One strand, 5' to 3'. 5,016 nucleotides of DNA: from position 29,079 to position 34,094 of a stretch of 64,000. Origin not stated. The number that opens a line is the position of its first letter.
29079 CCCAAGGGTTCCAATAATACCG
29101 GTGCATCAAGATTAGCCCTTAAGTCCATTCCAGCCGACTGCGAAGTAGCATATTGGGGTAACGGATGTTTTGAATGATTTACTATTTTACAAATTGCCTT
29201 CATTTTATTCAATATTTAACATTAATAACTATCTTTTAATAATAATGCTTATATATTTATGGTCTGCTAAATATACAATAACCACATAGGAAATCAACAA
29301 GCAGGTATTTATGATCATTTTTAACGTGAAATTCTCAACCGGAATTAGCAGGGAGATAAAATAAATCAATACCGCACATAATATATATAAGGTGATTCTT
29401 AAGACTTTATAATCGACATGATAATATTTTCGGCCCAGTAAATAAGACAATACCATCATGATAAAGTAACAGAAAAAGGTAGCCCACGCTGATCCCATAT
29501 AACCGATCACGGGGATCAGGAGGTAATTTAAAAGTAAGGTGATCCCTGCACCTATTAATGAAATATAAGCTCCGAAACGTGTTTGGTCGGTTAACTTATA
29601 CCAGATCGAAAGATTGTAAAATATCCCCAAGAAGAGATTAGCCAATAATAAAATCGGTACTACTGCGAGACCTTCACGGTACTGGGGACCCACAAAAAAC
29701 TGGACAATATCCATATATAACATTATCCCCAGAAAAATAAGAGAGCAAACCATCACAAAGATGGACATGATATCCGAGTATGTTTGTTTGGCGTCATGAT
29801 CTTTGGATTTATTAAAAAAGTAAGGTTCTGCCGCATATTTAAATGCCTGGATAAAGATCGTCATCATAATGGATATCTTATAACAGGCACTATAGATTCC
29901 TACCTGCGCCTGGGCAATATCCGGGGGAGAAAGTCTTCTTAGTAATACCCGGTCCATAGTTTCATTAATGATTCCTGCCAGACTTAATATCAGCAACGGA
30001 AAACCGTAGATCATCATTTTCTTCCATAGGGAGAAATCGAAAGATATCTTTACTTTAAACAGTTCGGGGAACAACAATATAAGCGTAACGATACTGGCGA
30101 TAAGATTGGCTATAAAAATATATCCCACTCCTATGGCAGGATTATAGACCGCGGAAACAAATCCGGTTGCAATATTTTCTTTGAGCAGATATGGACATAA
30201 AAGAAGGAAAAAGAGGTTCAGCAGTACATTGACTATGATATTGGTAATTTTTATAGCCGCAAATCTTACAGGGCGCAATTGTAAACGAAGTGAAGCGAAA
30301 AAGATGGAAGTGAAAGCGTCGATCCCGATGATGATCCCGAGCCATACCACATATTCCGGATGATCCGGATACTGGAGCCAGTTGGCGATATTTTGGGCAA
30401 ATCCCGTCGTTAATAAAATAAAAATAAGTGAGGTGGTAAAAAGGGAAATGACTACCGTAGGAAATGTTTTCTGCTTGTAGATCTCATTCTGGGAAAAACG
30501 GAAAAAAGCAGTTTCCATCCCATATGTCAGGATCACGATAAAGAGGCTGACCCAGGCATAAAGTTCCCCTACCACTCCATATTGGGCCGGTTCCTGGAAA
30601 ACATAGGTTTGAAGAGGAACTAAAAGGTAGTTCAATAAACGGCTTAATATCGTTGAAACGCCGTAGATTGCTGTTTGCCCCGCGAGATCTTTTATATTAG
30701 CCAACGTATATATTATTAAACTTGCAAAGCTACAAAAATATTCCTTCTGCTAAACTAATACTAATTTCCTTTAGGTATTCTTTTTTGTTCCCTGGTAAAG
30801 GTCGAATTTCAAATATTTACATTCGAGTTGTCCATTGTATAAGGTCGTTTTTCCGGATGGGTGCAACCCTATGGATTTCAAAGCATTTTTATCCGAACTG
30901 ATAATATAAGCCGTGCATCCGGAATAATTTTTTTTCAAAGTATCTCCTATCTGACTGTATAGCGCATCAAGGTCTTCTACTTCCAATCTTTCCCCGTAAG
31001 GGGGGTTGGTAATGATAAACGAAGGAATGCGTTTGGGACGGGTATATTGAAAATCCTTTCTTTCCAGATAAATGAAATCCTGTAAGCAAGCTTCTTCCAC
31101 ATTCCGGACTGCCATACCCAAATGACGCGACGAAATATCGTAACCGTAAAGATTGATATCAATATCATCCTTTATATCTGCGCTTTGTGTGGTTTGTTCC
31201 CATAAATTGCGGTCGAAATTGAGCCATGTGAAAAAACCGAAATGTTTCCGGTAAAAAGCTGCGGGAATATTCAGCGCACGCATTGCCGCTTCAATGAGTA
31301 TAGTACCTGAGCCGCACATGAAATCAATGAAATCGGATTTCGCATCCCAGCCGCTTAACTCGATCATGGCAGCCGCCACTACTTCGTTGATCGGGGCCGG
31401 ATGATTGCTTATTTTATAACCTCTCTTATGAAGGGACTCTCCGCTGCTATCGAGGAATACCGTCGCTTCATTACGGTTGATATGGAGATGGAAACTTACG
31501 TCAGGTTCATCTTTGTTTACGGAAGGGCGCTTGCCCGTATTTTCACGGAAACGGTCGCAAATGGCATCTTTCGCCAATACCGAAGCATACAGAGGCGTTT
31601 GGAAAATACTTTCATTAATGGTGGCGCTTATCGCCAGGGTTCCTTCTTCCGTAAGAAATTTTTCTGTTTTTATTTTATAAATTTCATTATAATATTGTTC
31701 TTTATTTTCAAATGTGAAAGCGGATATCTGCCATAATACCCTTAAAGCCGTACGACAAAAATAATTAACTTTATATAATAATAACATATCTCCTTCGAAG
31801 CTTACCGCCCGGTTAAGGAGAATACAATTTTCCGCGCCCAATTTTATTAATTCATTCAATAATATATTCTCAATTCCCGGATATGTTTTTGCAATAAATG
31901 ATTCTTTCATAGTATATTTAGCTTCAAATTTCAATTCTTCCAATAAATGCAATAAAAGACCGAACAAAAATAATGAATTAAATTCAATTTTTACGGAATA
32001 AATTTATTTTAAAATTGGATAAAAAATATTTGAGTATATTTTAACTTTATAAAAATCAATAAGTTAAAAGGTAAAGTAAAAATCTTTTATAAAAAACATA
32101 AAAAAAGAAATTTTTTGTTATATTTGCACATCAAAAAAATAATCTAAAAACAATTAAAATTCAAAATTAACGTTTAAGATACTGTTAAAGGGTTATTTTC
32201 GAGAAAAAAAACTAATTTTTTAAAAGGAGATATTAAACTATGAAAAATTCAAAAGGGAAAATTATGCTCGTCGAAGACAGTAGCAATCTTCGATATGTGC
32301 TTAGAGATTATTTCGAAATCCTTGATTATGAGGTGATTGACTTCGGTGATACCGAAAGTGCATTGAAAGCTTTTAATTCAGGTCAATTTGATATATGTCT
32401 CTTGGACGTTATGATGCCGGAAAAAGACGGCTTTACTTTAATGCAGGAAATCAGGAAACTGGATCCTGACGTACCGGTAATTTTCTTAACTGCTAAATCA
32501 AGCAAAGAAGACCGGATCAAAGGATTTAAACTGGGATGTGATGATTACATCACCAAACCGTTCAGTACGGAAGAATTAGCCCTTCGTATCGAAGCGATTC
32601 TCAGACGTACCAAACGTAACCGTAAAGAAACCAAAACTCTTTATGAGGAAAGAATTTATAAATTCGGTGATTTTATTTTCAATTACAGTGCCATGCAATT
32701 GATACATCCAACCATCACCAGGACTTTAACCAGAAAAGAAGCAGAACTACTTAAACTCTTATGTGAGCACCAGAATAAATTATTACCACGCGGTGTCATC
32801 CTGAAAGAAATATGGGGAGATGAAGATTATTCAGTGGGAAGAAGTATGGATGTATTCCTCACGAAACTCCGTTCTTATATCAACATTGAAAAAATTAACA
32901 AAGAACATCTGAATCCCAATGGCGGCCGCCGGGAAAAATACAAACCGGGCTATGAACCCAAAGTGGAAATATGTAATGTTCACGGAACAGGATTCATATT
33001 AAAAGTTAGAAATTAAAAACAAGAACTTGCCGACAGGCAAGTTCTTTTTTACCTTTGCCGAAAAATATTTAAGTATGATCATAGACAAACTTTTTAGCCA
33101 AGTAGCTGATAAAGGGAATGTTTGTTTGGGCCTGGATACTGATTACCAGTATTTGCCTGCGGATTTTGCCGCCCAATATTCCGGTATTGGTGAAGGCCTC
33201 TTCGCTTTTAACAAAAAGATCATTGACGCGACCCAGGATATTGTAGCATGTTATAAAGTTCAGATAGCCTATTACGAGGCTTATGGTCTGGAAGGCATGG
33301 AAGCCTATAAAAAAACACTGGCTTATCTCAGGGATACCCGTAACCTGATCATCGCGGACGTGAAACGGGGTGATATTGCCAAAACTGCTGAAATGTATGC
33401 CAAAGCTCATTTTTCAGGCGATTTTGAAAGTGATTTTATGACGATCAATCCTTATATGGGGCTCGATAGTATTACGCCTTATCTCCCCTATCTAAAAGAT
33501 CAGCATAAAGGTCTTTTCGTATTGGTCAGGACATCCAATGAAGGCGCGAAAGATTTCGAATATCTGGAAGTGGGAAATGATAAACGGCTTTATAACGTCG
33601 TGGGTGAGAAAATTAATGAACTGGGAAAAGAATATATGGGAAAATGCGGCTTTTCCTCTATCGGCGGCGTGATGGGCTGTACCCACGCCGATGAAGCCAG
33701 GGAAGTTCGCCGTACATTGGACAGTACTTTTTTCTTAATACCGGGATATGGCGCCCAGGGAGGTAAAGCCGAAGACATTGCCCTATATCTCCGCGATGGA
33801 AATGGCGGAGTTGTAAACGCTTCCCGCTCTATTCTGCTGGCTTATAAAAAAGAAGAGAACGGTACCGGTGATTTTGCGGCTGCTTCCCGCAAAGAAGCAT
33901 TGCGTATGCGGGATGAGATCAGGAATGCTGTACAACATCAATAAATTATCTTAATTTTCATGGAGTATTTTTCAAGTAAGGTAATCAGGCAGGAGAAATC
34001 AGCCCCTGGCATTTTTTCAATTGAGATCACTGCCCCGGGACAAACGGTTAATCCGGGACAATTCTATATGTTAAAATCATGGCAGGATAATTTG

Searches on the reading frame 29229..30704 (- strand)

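Call 96: search_protein_families(library=pfam, max_evalue=0.001, proteins=[window:29229-30704:-])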
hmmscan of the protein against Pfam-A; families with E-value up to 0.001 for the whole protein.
window:29229-30704:- (491 aa): 2 families
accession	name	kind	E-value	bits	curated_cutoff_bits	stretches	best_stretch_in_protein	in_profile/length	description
PF01943.22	Polysacc_synt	-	5.2e-17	62.6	28.2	1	11-297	5-271/274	Polysaccharide biosynthesis protein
PF13440.11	Polysacc_synt_3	-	3.6e-09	36.7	23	1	38-344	7-290/293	Polysaccharide biosynthesis protein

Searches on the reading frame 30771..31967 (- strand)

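Call 96: search_protein_families(library=pfam, max_evalue=0.001, proteins=[window:30771-31967:-])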
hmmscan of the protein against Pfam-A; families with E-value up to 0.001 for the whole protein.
window:30771-31967:- (398 aa): 3 families
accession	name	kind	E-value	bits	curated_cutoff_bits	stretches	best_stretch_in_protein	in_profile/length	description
PF01170.24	UPF0020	-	1.1e-42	146.4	22.3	1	182-385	1-195/197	RMKL-like, methyltransferase domain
PF02926.22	THUMP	-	6.6e-16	58.9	20.6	1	89-173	4-84/84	THUMP domain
PF22020.1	RlmL_1st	-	6.4e-14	52.1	27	1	24-78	2-55/55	RlmL ferredoxin-like domain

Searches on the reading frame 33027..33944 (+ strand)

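Call 96: search_protein_families(library=pfam, max_evalue=0.001, proteins=[window:33027-33944:+])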
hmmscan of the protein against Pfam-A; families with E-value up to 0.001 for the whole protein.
window:33027-33944:+ (305 aa): 1 family
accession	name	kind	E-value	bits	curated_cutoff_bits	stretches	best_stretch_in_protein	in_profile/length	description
PF00215.30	OMPdecase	-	5.8e-29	102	27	1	31-277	2-216/221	Orotidine 5'-phosphate decarboxylase / HUMPS family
